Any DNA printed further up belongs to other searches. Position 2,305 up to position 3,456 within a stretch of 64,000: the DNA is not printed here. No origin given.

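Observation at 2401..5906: Cargo-less 3.5 kb tniA-tniB-tniQ element with Tn7-style TGT termini and no target-site duplication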

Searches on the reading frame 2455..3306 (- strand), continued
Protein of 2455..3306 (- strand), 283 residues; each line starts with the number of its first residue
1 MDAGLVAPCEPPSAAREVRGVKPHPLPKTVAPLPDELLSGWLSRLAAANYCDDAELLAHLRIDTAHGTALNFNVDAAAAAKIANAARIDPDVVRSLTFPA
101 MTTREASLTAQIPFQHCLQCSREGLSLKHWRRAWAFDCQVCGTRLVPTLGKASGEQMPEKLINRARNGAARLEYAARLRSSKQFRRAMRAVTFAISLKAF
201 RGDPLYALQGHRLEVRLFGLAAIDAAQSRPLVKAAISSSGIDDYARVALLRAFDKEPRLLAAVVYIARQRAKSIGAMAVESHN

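Call 63: search_solved_structures(query=A1, max_evalue=10, show_alignments=2)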
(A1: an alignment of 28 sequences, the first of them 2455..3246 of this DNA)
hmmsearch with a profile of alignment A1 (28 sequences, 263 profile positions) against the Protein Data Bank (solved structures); distinct sequences matched with E-value up to 10: 6.
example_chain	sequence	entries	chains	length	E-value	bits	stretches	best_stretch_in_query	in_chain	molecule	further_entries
8e1e_A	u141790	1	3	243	0.068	16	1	110-182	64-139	SG122_C3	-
6raw_5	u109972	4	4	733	0.096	15.5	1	116-219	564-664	DNA replication licensing factor Mcm5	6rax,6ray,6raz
5guw_M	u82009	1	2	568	0.74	12.6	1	55-101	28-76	Nitrite reductase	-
1hzu_A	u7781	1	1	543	1.3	11.7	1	55-101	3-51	NITRITE REDUCTASE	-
1hzv_A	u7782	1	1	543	1.3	11.7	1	55-101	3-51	NITRITE REDUCTASE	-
1bl9_A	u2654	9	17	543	1.3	11.7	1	55-101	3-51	NITRITE REDUCTASE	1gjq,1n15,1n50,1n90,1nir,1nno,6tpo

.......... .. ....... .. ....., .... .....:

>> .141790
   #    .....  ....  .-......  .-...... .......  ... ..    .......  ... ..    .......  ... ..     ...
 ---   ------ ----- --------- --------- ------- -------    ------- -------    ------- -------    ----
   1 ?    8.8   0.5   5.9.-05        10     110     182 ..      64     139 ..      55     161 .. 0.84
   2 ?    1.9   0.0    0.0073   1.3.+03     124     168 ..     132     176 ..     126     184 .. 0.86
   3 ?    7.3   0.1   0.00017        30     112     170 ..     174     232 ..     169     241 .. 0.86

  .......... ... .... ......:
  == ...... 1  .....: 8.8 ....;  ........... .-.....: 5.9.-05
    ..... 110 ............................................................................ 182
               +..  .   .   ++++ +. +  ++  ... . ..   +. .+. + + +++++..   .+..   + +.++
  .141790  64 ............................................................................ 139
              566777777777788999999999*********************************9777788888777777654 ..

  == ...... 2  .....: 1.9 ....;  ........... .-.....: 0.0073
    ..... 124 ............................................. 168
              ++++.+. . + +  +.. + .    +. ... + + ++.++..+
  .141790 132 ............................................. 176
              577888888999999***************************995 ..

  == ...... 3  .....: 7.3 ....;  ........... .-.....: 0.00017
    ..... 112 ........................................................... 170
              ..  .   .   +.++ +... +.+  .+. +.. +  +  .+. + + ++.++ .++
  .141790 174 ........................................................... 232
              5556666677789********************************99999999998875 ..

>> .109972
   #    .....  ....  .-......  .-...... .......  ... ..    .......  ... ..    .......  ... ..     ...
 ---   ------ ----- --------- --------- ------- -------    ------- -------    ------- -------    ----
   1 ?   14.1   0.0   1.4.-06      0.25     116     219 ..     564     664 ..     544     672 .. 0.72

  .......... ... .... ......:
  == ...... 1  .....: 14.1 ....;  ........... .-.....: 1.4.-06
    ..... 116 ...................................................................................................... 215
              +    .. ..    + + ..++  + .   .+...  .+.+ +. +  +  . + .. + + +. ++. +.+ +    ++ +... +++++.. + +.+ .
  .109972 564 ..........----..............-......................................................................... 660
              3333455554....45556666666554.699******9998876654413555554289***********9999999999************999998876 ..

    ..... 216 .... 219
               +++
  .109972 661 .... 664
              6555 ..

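Call 64: search_protein_families(library=pfam, proteins=[P0122, P0132, P0143, P0147, P0154, P0171, P0219], max_evalue=0.01)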
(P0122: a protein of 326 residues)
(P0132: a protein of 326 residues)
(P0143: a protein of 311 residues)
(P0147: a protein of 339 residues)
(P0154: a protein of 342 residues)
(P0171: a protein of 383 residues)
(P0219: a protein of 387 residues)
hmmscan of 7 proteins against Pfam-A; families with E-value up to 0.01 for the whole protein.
P0122 (326 aa): 1 family
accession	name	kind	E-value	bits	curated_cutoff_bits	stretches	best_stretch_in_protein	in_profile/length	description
PF06527.16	TniQ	-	1.7e-09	38.9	27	1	9-116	3-129/142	TniQ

P0132 (326 aa): 1 family
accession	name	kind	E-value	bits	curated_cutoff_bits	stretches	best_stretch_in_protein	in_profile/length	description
PF06527.16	TniQ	-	6.4e-10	40.3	27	1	13-122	4-135/142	TniQ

P0143 (311 aa): 1 family
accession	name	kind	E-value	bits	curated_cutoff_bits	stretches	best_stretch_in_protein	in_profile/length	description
PF06527.16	TniQ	-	2.7e-08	35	27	1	11-121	5-136/142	TniQ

P0147 (339 aa): 1 family
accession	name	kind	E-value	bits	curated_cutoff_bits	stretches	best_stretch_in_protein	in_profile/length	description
PF06527.16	TniQ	-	3e-11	44.6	27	1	7-119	1-130/142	TniQ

P0154 (342 aa): 1 family
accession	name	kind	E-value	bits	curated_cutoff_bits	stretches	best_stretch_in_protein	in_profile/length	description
PF06527.16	TniQ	-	5.6e-12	46.9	27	1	15-133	3-136/142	TniQ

P0171 (383 aa): 1 family
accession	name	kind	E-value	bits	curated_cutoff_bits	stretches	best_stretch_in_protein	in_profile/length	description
PF06527.16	TniQ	-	4.3e-09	37.6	27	1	18-102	1-83/142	TniQ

P0219 (387 aa): 1 family
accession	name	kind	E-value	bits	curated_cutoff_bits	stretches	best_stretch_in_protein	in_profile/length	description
PF06527.16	TniQ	-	5.1e-15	56.8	27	1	15-131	3-141/142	TniQ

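Call 84: find_encoding_contigs(protein=window:2455-3246:-, flank=5000, max_places=10)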
Protein window:2455-3246:- (263 aa): 20 contigs read that carry it; 10 places shown.
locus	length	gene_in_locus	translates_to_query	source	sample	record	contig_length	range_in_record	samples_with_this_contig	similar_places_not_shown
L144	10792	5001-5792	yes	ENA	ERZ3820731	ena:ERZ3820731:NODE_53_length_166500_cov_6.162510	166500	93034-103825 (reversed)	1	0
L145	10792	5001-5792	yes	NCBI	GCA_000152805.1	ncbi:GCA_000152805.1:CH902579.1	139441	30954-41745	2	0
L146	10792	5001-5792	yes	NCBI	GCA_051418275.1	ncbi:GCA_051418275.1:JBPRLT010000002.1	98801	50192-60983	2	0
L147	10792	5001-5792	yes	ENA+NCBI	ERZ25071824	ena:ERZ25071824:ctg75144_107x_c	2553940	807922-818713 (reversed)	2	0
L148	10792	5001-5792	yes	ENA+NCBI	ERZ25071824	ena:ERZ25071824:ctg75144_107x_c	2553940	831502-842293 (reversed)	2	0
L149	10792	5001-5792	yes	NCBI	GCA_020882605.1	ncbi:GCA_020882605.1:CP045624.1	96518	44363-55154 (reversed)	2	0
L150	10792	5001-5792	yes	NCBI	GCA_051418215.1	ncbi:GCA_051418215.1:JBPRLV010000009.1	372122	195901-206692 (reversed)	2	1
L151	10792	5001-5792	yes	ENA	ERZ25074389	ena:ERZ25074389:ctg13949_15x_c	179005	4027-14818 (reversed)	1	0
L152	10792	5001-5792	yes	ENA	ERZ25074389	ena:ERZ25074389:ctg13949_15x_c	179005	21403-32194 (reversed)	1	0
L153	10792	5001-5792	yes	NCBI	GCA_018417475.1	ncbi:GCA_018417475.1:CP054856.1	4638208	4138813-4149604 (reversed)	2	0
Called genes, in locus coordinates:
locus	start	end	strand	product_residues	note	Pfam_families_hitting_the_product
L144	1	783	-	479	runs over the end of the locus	-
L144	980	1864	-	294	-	PF13737:DDE_Tnp_1_5, PF01609:DDE_Tnp_1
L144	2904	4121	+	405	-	PF00665:rve, PF09299:Mu-transpos_C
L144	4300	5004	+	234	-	PF05621:TniB, PF13401:AAA_22 (weak)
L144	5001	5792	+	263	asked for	PF06527:TniQ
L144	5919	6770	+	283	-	PF06527:TniQ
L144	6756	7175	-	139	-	-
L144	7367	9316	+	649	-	PF07693:KAP_NTPase (faint)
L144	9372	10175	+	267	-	-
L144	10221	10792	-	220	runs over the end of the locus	-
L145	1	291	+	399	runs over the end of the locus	PF00108:Thiolase_N, PF02803:Thiolase_C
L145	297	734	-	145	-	PF03466:LysR_substrate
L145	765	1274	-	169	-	PF01610:DDE_Tnp_ISL3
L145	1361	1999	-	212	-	PF01610:DDE_Tnp_ISL3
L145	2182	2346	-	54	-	-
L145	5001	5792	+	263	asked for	PF06527:TniQ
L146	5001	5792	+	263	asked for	PF06527:TniQ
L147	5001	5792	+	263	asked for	PF06527:TniQ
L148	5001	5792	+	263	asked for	PF06527:TniQ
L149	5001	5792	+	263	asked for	PF06527:TniQ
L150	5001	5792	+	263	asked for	PF06527:TniQ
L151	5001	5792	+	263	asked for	PF06527:TniQ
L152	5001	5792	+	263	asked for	PF06527:TniQ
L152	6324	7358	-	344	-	PF06527:TniQ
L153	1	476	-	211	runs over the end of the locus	PF04542:Sigma70_r2, PF22029:PhyR_sigma2, PF08281:Sigma70_r4_2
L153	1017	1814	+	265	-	PF22029:PhyR_sigma2, PF08281:Sigma70_r4_2 (weak), PF22233:PhyR_sigma-like, PF00072:Response_reg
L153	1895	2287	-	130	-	-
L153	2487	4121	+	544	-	PF13551:HTH_29 (faint), PF09039:HTH_Tnp_Mu_2 (weak), PF00665:rve, PF09299:Mu-transpos_C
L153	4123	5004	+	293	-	PF05621:TniB, PF13191:AAA_16, PF13401:AAA_22, PF00004:AAA (weak)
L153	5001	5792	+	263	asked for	PF06527:TniQ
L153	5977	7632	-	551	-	PF03924:CHASE, PF07536:HWE_HK, PF07568:HisKA_2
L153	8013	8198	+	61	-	PF18557:NepR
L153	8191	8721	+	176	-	PF04542:Sigma70_r2, PF22029:PhyR_sigma2, PF22233:PhyR_sigma-like (faint), PF08281:Sigma70_r4_2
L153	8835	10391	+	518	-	-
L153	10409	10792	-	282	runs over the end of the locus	-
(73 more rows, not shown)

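Call 108: find_homologous_proteins(query=A1, max_evalue=0.00001)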
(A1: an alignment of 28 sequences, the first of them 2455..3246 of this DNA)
Query A1 (28 sequences) (263 aa, profile of the alignment): 207 proteins with E <= 0.00001 among 8000 candidates; the best 120 are listed.
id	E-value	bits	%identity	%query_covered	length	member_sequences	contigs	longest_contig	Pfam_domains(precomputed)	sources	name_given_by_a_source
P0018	5.7e-141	487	78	100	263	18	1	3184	PF06527.17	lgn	-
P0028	6.6e-141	486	78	100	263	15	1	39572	PF06527.17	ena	-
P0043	3.6e-140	484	77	100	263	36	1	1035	PF06527.17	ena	-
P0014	4.7e-140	484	79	100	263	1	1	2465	PF06527.17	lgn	-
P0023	5.5e-140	483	79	100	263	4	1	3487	PF06527.17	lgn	-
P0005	7.4e-140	483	85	100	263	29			PF06527.17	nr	nr:transposase TniQ [uncultured bacterium]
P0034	8.3e-140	483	78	100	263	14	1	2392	PF06527.17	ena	-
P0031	1.5e-139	482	77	100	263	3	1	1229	PF06527.17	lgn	-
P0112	3.1e-139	481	57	100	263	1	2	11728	PF06527.17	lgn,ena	-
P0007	3.5e-139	481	78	100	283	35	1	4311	PF06527.17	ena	-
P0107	3.8e-139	481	58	100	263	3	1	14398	PF06527.17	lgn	-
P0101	4.1e-139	481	58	100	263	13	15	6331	PF06527.17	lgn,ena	-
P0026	4.2e-139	481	77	100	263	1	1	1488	PF06527.17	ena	-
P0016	7.8e-139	480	79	100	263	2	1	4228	PF06527.17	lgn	-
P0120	1.0e-138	479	56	100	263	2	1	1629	PF06527.17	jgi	jgi:hypothetical protein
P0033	1.1e-138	479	78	100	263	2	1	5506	PF06527.17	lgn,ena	-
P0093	1.1e-138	479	58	100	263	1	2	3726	PF06527.17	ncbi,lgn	-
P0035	1.2e-138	479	77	100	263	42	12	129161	PF06527.17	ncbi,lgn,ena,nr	ncbi:hypothetical protein AN189_14340 [Loktanella sp. 3ANDIMAR09]|nr:hypothetical protein AN189_1434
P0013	1.2e-138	479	81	100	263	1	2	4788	PF06527.17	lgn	-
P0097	1.2e-138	479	58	100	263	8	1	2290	PF06527.17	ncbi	-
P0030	1.4e-138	479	78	100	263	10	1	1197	PF06527.17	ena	-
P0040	1.6e-138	479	77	100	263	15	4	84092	PF06527.17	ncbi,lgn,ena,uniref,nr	ncbi:TniQ family protein [Phaeobacter gallaeciensis]|uniref:TniQ family protein n=1 Tax=Phaeobacter 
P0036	1.8e-138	479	78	100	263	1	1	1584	PF06527.17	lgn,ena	-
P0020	2.1e-138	478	79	100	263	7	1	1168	PF06527.17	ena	-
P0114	2.2e-138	478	57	100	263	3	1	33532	PF06527.17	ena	-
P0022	2.4e-138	478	78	100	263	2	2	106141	PF06527.17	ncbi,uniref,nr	ncbi:TniQ family protein [Lutimaribacter pacificus]|uniref:TniQ family protein n=1 Tax=Lutimaribacte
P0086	5.6e-138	477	58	100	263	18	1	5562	PF06527.17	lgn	-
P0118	7.1e-138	477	56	100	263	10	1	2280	PF06527.17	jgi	jgi:hypothetical protein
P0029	7.1e-138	477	78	100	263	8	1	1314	PF06527.17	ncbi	-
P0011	7.4e-138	476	76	100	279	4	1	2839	PF06527.17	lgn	-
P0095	7.7e-138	476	58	100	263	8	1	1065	PF06527.17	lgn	-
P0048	9.4e-138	476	77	100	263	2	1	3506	PF06527.17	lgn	-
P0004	1.4e-137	476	86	100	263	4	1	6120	PF06527.17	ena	-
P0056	1.9e-137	475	74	100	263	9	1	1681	PF06527.17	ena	-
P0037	1.9e-137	475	77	100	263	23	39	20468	PF06527.17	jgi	-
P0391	2.0e-137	475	56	100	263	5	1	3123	PF06527.17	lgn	-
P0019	2.0e-137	475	79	100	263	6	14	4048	PF06527.17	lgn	-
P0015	2.3e-137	475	81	100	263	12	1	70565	PF06527.17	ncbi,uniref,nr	ncbi:TniQ family protein [Sulfitobacter sp. G21635-S1]|uniref:TniQ family protein n=1 Tax=Sulfitobac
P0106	2.3e-137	475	59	97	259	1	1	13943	PF06527.17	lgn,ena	-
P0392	2.6e-137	475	57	100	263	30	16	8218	PF06527.17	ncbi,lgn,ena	-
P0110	2.7e-137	475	57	100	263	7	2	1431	PF06527.17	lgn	-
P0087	3.2e-137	474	58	100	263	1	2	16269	PF06527.17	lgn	-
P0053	4.3e-137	474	74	100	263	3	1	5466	PF06527.17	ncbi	-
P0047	4.8e-137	474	77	100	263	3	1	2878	PF06527.17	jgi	jgi:hypothetical protein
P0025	5.5e-137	474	78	100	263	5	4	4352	PF06527.17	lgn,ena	-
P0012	7.2e-137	473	80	100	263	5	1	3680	PF06527.17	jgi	-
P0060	9.0e-137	473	74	100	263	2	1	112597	PF06527.17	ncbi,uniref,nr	ncbi:TniQ family protein [uncultured Aliiroseovarius sp.]|uniref:TniQ family protein n=1 Tax=uncultu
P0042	2.1e-136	472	76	100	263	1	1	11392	PF06527.17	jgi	-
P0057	2.3e-136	472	75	98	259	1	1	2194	PF06527.17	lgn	-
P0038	2.5e-136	472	77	100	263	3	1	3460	PF06527.17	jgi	-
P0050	2.5e-136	471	75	100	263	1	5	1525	PF06527.17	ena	-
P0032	2.9e-136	471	78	100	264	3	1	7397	PF06527.17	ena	-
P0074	3.1e-136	471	60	98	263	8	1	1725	PF06527.17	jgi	jgi:hypothetical protein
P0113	3.3e-136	471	58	100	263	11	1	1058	PF06527.17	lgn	-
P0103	4.9e-136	471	58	100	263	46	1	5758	PF06527.17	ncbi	-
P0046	5.1e-136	470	77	100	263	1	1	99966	PF06527.17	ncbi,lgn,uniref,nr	ncbi:TniQ family protein [Nioella sp. MMSF_3534]|uniref:TniQ family protein n=1 Tax=Nioella sp. MMSF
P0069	5.8e-136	470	64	100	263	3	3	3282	PF06527.17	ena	-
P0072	6.1e-136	470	61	100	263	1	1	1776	PF06527.17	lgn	-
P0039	6.2e-136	470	75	100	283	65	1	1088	PF06527.17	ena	-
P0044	6.9e-136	470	77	98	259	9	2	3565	PF06527.17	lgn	-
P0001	7.3e-136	470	98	100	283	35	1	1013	PF06527.17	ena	-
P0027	7.8e-136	470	77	100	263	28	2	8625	PF06527.17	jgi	jgi:hypothetical protein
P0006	8.2e-136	470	84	100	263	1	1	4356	PF06527.17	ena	-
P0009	8.8e-136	470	78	100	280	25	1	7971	PF06527.17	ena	-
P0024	9.3e-136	470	79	100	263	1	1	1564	PF06527.17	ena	-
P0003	9.8e-136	470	88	100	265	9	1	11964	PF06527.17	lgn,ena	-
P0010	2.4e-135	468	77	99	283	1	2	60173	PF06527.17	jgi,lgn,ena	-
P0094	2.5e-135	468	58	100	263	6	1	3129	PF06527.17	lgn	-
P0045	2.5e-135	468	76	100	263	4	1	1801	PF06527.17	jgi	jgi:hypothetical protein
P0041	2.6e-135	468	76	100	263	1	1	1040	PF06527.17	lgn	-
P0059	2.9e-135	468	75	100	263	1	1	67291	PF06527.17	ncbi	-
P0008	3.3e-135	468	82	100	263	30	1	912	PF06527.17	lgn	-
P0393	5.3e-135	467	56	100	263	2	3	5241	PF06527.17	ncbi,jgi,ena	jgi:putative hemolysin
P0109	6.1e-135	467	58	100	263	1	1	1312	PF06527.17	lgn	-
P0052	1.6e-134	466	77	98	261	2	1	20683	PF06527.17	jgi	jgi:hypothetical protein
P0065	1.9e-134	465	65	100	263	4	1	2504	PF06527.17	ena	-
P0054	2.0e-134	465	76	98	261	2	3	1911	PF06527.17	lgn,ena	-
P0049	2.3e-134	465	75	100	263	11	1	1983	PF06527.17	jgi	-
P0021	4.8e-134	464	79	100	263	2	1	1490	PF06527.17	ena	-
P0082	1.6e-133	462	59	100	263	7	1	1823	PF06527.17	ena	-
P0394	3.7e-133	461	55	100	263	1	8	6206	PF06527.17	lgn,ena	-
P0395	4.9e-133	461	58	100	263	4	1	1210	PF06527.17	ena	-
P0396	1.5e-131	456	57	100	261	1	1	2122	PF06527.17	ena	-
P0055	5.7e-131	454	75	100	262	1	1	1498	PF06527.17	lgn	-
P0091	1.1e-130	453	59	98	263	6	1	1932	PF06527.17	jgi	-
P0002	4.2e-130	451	89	100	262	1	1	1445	PF06527.17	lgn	-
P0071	6.2e-130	451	64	96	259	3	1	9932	PF06527.17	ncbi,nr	ncbi:MAG: TniQ family protein [Rhizobiaceae bacterium]|nr:TniQ family protein [Rhizobiaceae bacteriu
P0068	1.2e-128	446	65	96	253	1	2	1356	PF06527.17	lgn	-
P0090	1.4e-128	446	60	96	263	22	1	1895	PF06527.17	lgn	-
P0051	2.3e-128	445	79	95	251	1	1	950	PF06527.17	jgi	jgi:hypothetical protein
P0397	2.8e-128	445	58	95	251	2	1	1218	PF06527.17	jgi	jgi:hypothetical protein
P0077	4.3e-128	444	60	100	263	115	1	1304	PF06527.17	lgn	-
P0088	9.2e-128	443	58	100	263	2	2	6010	PF06527.17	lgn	-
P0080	1.2e-127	443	56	100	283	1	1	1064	PF06527.17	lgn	-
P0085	2.6e-125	435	61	95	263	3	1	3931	PF06527.17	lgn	-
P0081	6.6e-125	434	61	96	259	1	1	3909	PF06527.17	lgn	-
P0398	2.9e-124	432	60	96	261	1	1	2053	PF06527.17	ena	-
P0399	6.9e-124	431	58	94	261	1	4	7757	PF06527.17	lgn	-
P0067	1.6e-123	429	63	92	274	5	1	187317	PF06527.17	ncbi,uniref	ncbi:TniQ family protein [Mesorhizobium sp. CCNWLW179-1]|uniref:TniQ family protein n=1 Tax=unclassi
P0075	3.1e-123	429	60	100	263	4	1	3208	PF06527.17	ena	-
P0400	3.6e-123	428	59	92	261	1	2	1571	PF06527.17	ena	-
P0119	7.9e-123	427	58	97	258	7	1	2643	PF06527.17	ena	-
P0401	1.2e-122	427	58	97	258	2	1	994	PF06527.17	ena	-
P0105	1.2e-122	427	58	97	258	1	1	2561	PF06527.17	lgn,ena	-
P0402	1.3e-122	427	58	97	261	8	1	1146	PF06527.17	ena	-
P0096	3.0e-122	425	59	100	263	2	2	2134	PF06527.17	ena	-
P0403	3.4e-122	425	56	100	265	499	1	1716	PF06527.17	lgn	-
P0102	4.3e-122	425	58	94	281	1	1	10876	PF06527.17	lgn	-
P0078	6.2e-122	424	58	95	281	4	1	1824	PF06527.17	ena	-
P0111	1.1e-121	424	58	100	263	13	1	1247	PF06527.17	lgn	-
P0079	1.3e-121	423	59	92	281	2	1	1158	PF06527.17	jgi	jgi:hypothetical protein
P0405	2.3e-121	422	57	97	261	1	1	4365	PF06527.17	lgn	-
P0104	2.5e-121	422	58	100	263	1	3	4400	PF06527.17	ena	-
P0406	5.5e-121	421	55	100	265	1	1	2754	PF06527.17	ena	-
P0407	8.9e-121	421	58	97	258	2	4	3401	PF06527.17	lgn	-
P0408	9.6e-121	420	57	97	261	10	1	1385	PF06527.17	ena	-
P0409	1.4e-120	420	57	100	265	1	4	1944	PF06527.17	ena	-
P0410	2.8e-120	419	56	97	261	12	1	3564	PF06527.17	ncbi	-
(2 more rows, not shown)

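Call 111: find_encoding_contigs(protein=P0132, flank=7000, max_places=3)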
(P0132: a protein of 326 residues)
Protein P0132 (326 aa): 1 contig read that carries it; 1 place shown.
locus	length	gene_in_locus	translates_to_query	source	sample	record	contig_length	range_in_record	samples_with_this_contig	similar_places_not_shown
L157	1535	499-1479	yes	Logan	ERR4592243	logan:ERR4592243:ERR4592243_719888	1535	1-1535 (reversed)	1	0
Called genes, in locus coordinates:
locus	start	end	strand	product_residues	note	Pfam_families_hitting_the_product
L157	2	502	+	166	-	?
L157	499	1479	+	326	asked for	PF06527:TniQ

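Call 112: find_encoding_contigs(protein=P0154, flank=7000, max_places=3)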
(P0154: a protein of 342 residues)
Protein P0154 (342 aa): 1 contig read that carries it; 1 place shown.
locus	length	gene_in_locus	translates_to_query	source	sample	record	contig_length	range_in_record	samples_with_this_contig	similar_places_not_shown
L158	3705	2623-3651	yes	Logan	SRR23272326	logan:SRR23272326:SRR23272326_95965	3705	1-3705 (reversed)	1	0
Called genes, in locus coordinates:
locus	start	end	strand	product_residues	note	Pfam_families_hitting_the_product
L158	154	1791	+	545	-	PF09039:HTH_Tnp_Mu_2 (weak), PF00665:rve (weak), PF09299:Mu-transpos_C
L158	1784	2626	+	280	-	PF05621:TniB, PF13191:AAA_16 (weak), PF00004:AAA (weak), PF13401:AAA_22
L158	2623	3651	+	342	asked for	PF06527:TniQ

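Call 117: predict_structure(alignment_id=A3)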
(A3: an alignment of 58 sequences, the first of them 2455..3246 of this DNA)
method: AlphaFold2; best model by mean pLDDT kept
length: 263 residues; sequences in the alignment: 58
mean_pLDDT: 90.7   pTM: 0.84
mean pLDDT of the five models: 90.7, 90.1, 89.6, 86.2, 86.1
residues with pLDDT >= 90: 180; 70-90: 70; 50-70: 9; < 50: 4
segments of 3 or more residues with pLDDT < 50: 261-263
pLDDT, mean of each block of 10 residues (from residue 1): 87 96 97 96 90 95 97 95 94 95 96 96 93 80 97 92 94 91 92 94 93 85 87 89 88 65 39
secondary structure, 60 per line:
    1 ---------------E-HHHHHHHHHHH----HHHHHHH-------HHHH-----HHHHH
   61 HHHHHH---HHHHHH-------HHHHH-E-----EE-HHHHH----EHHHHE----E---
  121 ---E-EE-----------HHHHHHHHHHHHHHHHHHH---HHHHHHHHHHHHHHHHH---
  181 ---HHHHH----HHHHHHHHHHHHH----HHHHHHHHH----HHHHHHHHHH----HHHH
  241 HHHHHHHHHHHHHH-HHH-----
elements in order: H18-28 H33-39 H47-50 H56-66 H70-75 H83-87 H98-102 H108-111 H139-157 H161-177 H184-188 H193-205 H210-218 H223-232 H237-254
